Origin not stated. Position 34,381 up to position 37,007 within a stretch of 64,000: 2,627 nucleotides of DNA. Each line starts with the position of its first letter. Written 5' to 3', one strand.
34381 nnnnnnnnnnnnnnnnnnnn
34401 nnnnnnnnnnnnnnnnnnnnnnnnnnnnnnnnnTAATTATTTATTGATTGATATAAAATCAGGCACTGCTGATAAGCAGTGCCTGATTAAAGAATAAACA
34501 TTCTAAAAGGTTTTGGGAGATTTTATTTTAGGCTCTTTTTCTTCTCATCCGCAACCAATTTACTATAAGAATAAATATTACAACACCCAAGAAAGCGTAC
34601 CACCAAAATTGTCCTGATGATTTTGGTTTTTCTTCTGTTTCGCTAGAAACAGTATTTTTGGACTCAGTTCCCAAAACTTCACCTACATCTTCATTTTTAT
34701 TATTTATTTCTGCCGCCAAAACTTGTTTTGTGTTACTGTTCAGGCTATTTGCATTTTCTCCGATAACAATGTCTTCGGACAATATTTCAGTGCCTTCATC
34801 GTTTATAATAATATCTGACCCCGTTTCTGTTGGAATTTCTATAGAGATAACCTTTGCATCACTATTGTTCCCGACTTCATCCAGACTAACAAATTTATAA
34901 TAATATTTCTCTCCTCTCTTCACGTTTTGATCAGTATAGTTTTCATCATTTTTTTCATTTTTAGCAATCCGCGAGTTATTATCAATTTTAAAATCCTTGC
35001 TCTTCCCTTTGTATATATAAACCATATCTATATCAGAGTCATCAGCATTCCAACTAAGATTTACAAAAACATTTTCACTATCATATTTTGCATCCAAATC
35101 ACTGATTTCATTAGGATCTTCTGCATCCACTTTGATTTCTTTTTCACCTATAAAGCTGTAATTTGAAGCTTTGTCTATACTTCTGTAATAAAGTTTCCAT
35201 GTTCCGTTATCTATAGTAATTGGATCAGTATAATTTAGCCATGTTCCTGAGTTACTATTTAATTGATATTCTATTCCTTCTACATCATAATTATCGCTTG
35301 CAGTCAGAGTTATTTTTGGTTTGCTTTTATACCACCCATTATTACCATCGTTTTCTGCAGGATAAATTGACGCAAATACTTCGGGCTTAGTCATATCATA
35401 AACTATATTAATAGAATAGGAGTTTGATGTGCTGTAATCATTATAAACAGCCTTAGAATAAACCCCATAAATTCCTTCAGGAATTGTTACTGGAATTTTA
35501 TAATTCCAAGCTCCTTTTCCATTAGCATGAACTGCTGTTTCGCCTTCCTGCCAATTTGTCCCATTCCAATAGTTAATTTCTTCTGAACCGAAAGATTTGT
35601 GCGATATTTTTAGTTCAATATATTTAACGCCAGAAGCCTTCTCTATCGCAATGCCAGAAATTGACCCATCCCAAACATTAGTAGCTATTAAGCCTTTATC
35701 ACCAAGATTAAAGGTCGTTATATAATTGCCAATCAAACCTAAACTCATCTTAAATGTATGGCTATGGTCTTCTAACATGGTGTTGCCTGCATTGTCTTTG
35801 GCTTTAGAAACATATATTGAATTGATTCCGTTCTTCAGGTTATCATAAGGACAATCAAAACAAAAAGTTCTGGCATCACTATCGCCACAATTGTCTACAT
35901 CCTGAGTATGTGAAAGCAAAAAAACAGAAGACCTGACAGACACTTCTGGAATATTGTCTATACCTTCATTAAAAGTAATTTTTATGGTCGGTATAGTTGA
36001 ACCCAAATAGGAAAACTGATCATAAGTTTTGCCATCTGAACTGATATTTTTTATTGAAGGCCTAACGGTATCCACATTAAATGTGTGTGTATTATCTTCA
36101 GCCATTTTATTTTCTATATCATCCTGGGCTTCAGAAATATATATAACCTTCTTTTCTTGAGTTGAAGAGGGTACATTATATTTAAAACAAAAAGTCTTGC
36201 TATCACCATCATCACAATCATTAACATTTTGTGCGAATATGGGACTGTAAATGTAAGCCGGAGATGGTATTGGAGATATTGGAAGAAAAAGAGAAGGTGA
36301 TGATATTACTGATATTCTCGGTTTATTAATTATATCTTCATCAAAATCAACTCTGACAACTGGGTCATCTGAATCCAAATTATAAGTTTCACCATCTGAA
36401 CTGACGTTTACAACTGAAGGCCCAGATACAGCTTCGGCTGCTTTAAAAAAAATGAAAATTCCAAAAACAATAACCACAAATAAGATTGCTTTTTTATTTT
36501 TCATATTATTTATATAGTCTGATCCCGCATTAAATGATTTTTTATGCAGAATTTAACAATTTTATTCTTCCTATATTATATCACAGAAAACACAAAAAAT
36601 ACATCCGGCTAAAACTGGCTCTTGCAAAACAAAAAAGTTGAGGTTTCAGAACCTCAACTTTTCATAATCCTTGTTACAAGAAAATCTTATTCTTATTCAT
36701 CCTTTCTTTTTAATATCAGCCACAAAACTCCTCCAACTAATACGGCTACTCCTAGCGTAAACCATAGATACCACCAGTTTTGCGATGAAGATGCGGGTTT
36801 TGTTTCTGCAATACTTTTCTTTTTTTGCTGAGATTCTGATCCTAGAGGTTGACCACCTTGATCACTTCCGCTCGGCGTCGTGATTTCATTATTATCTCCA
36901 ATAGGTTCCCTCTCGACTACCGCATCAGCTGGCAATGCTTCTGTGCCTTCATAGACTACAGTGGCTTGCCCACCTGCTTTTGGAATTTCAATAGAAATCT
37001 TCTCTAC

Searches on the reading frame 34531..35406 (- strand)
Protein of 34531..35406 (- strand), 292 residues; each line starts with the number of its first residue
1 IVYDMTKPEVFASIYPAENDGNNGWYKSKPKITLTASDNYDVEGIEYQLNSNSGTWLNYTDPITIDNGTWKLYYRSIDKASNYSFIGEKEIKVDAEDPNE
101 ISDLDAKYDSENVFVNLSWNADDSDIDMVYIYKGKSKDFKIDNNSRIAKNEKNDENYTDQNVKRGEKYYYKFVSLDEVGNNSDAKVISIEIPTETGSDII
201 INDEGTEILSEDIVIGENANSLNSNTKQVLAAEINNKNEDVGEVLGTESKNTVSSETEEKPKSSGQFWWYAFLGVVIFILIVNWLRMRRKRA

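Call 11: find_homologous_proteins(query=window:34531-35406:-, max_evalue=0.001)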
Query seq(292 aa): 571 candidates shared short words with the query, none scored E <= 0.001.

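Call 26: search_protein_representatives(alignment_id=A1)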
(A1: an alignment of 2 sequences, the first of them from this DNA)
Query: 2 sequences, 294 profile positions. Proteins with E-value up to 0.001 (for the whole library): 10993; up to 1e-10: 3456; up to 1e-30: 496. The best 150 are listed.
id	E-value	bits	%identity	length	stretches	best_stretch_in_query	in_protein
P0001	3.1e-167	572.0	-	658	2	1-294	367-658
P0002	5.5e-159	544.9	-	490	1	1-294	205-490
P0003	3.3e-132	457.0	-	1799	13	20-102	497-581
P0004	1.2e-125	435.5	-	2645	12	5-186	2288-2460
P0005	2.6e-111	388.4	-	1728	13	4-99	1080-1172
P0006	3.8e-111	387.8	-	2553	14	4-100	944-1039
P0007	1.3e-106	372.9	-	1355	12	3-98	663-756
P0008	1.6e-106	372.6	-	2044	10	2-102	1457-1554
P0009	6.4e-105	367.4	-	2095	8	6-185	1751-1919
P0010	3.1e-102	358.6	-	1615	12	4-100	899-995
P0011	6.0e-100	351.1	-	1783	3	1-291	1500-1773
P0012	2.2e-99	349.2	-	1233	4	1-286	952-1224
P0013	1.9e-98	346.1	-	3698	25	14-95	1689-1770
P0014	2.4e-98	345.8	-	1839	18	3-98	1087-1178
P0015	6.7e-96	337.8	-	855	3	1-289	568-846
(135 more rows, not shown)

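Call 37: find_related_loci(query=A4, collection=genome_contigs, flank=10000)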
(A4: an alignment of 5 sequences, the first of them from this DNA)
Query A4 (292 aa) in genome_contigs; peptide patterns used: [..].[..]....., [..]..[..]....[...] (x = any residue, [..] = any of these).
221 stretches matched a pattern; 85 encode a relative of the query (tblastn E <= 1e-3); the best 80 are kept; 80 distinct loci.
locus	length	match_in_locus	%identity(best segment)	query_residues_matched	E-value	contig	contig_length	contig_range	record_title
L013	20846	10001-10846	47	1-290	1e-72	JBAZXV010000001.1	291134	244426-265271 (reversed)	MAG: Parcubacteria group bacterium isolate SO_2017_GW1_64 NODE_296_length_291134_cov_1.566172_OW334_2017, whole genome s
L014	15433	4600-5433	46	1-292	1e-72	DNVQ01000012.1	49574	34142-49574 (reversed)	MAG TPA_asm: Candidatus Moraniibacteriota bacterium isolate UBA12141 contig_432, whole genome shotgun sequence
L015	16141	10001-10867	46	1-291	3e-72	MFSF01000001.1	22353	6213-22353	MAG: Candidatus Moranbacteria bacterium RIFOXYA12_FULL_44_15 rifixya3_full_scaffold_1077, whole genome shotgun sequence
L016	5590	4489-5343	45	1-292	8e-70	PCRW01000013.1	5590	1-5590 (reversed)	MAG: Candidatus Moranbacteria bacterium CG23_combo_of_CG06-09_8_20_14_all_35_22 CG23_scaffold_13980_c, whole genome shot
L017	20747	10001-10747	47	1-251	5e-67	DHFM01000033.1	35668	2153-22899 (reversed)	MAG TPA_asm: Candidatus Moranbacteria bacterium UBA4824 UBA4824_contig_33366, whole genome shotgun sequence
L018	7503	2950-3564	50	1-207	5e-64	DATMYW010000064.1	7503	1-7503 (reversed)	MAG TPA_asm: Candidatus Fimivivens sp. isolate SMAG_U13158 k141_109943, whole genome shotgun sequence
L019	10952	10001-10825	40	1-289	2e-62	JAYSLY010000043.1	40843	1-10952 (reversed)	MAG: bacterium isolate GFS_10512 GFS_10512_42, whole genome shotgun sequence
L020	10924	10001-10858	37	1-288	8e-42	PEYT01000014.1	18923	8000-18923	MAG: candidate division WWE3 bacterium CG08_land_8_20_14_0_20_40_13 CG08_land_8_20_14_0.20_scaffold_1181_c, whole genome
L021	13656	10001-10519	39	1-183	2e-25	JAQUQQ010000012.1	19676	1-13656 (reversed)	MAG: Candidatus Moraniibacteriota bacterium isolate STD1_53 NODE_6257_length_19676_cov_8.543864_Sandtown_D1, whole genom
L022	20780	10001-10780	33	1-261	1e-22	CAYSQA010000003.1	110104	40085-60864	MAG TPA_asm: uncultured Pseudomonadales bacterium isolate SRP170004_co1_586 genome assembly, contig: NODE_190_length_110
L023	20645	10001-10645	31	68-291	8e-22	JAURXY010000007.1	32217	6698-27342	MAG: bacterium isolate E10_metabat.bin.66_sub E10_k141_9111, whole genome shotgun sequence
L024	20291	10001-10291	49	1-94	4e-20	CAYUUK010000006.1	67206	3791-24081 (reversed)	MAG TPA_asm: uncultured Pseudomonadales bacterium isolate SRP141376_co5_90 genome assembly, contig: NODE_868_length_6720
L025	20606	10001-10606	37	1-202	6e-24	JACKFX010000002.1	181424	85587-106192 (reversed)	MAG: Pseudomonadales bacterium isolate HK-STAS-PATE-16 HK-STAS-PATE-16_2, whole genome shotgun sequence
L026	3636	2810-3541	25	4-254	1e-16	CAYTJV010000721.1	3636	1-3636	MAG TPA_asm: uncultured Planctomycetaceae bacterium isolate SRP302447_co3_119 genome assembly, contig: NODE_81162_length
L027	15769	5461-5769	50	1-95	2e-15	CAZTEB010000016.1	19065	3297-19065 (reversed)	MAG TPA_asm: uncultured Pseudomonadales bacterium isolate SRP334346_co1_115 genome assembly, contig: NODE_2497_length_19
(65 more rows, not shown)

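Call 46: find_related_loci(query=A4, collection=metagenome_contigs, flank=10000)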
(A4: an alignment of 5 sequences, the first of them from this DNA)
Query A4 (292 aa) in metagenome_contigs; peptide patterns used: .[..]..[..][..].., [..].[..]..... (x = any residue, [..] = any of these).
125 stretches matched a pattern; 9 encode a relative of the query (tblastn E <= 1e-3); 9 distinct loci.
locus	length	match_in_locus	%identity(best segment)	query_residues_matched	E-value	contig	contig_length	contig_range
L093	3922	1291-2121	46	1-292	2e-75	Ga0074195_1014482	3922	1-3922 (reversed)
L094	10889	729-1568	47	1-290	4e-74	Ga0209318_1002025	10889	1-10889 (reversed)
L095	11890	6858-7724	46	1-291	2e-73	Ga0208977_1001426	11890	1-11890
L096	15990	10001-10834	46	1-292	1e-73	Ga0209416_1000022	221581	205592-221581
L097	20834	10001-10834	46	1-292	1e-73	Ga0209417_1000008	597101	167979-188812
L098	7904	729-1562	46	1-292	1e-73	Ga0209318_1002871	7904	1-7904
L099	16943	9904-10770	46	1-291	3e-73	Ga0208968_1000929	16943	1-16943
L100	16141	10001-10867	46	1-291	3e-73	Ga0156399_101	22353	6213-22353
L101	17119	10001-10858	39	1-290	6e-59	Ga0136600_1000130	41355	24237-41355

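Call 50: predict_structure(alignment_id=A1)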
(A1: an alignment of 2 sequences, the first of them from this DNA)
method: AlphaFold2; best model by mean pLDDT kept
length: 292 residues; sequences in the alignment: 2
mean_pLDDT: 64.5   pTM: 0.38
mean pLDDT of the five models: 64.5, 58.9, 55.3, 52.8, 44.4
residues with pLDDT >= 90: 1; 70-90: 154; 50-70: 59; < 50: 78
segments of 3 or more residues with pLDDT < 50: 1-5, 98-100, 196-198, 201-266
pLDDT, mean of each block of 10 residues (from residue 1): 51 69 68 73 81 77 81 85 82 64 69 81 70 85 84 81 85 75 72 60 36 26 27 29 28 29 47 82 78 52
secondary structure, 60 per line:
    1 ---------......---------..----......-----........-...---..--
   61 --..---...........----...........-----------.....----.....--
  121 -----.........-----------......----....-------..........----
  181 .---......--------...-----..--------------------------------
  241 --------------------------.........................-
elements in order: E10-15 E31-36 E42-49 E68-78 E83-93 E105-109 E114-118 E126-134 E146-151 E156-159 E167-176 E185-190 E199-201 H267-291

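Call 53: fold_search(model_id=the predicted structure, library=pdb)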
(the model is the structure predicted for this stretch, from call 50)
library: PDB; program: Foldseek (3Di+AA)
matches with E <= 10: 1731; with E <= 0.001: 286
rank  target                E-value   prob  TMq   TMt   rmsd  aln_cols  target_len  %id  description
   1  2yn3_A                5.5e-07  1.00  0.25  0.26  12.0       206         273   12  Structural insight into the giant calcium-binding adhesin SiiE: implications for the adhesion of Salmonella enterica t (released 2013-04-03)
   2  2yn5_A                1.3e-06  1.00  0.28  0.29  10.2       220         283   11  Structural insight into the giant calcium-binding adhesin SiiE: implications for the adhesion of Salmonella enterica t (released 2013-04-03)
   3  8av2_B                1.6e-06  1.00  0.25  0.36  17.3       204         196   12  Crystal structure for the FnIII module of mouse LEP-R in complex with the anti-LEP-R nanobody VHH-4.80 (released 2023-04-05)
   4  6pok                  1.9e-06  1.00  0.27  0.36   9.1       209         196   10  Crystal structure of the Robo3 FN2-3 domains (released 2020-05-06)
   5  3pdd                  1.9e-06  1.00  0.23  0.34  10.9       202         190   13  Structures of Clostridium thermocellum CbhA fibronectin(III)-like modules (released 2011-11-23)
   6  2jll                  2.3e-06  1.00  0.27  0.21   9.9       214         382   13  Crystal structure of NCAM2 IgIV-FN3II (released 2009-11-17)
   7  8peq_A                2.5e-06  1.00  0.28  0.29  14.2       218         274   15  Complex of diubiquitin-derived artificial binding protein (Affilin) variant Af2 with its target oncofetal fibronectin  (released 2024-06-26)
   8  2w1n                  2.8e-06  1.00  0.24  0.30  16.2       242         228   12  cohesin and fibronectin type-III double module construct from the Clostridium perfringens glycoside hydrolase GH84C (released 2009-02-03)
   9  2yn3_C                3.3e-06  1.00  0.25  0.26  12.3       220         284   11  Structural insight into the giant calcium-binding adhesin SiiE: implications for the adhesion of Salmonella enterica t (released 2013-04-03)
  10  2vkw_A                3.7e-06  1.00  0.30  0.42  10.1       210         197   10  Human NCAM, FN3 domains 1 and 2 (released 2008-02-26)
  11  2yn5_B                3.7e-06  1.00  0.28  0.28   9.7       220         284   13  Structural insight into the giant calcium-binding adhesin SiiE: implications for the adhesion of Salmonella enterica t (released 2013-04-03)
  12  8peq_B                4.1e-06  1.00  0.27  0.29  14.4       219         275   15  Complex of diubiquitin-derived artificial binding protein (Affilin) variant Af2 with its target oncofetal fibronectin  (released 2024-06-26)
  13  6tpw                  4.3e-06  1.00  0.33  0.27   7.4       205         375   15  Crystal structures of FNIII domain one through four of the human leucocyte common antigen-related protein ( LAR) (released 2020-05-13)
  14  4hlj                  4.3e-06  1.00  0.24  0.31  12.2       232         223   11  Axon Guidance Receptor (released 2013-11-20)
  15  8av2_A                5.0e-06  1.00  0.25  0.36  17.2       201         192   13  Crystal structure for the FnIII module of mouse LEP-R in complex with the anti-LEP-R nanobody VHH-4.80 (released 2023-04-05)
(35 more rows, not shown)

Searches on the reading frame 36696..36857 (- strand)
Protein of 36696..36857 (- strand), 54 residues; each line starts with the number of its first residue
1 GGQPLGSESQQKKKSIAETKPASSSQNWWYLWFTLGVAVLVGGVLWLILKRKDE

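Call 10: search_protein_families(library=ncbifam, proteins=[window:36696-36857:-], max_evalue=10)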
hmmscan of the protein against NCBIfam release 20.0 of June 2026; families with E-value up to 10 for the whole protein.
seq(54 aa): 5 families
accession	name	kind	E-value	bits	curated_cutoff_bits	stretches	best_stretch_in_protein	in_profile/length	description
TIGR01167.1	LPXTG_anchor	domain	0.0042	17.7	15.9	1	25-52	8-32/34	LPXTG cell wall anchor domain-containing protein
TIGR03503.1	TIGR03503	hypoth_equivalog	0.059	12.3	305.6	1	10-52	330-372/374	TIGR03503 family protein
NF058670.1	sorting_LPXTATN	domain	0.071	13.4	32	1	30-52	9-31/32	LPxTATN C-terminal sorting signal domain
NF033486.1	harvest_ssl1498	equivalog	0.071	13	45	1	19-46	20-47/53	photosystem II assembly protein Psb34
NF053819.1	EF0750_LPXTG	subfamily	0.094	13.2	47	1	13-52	66-104/105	EF2685/EF0750 family sortase-dependent surface protein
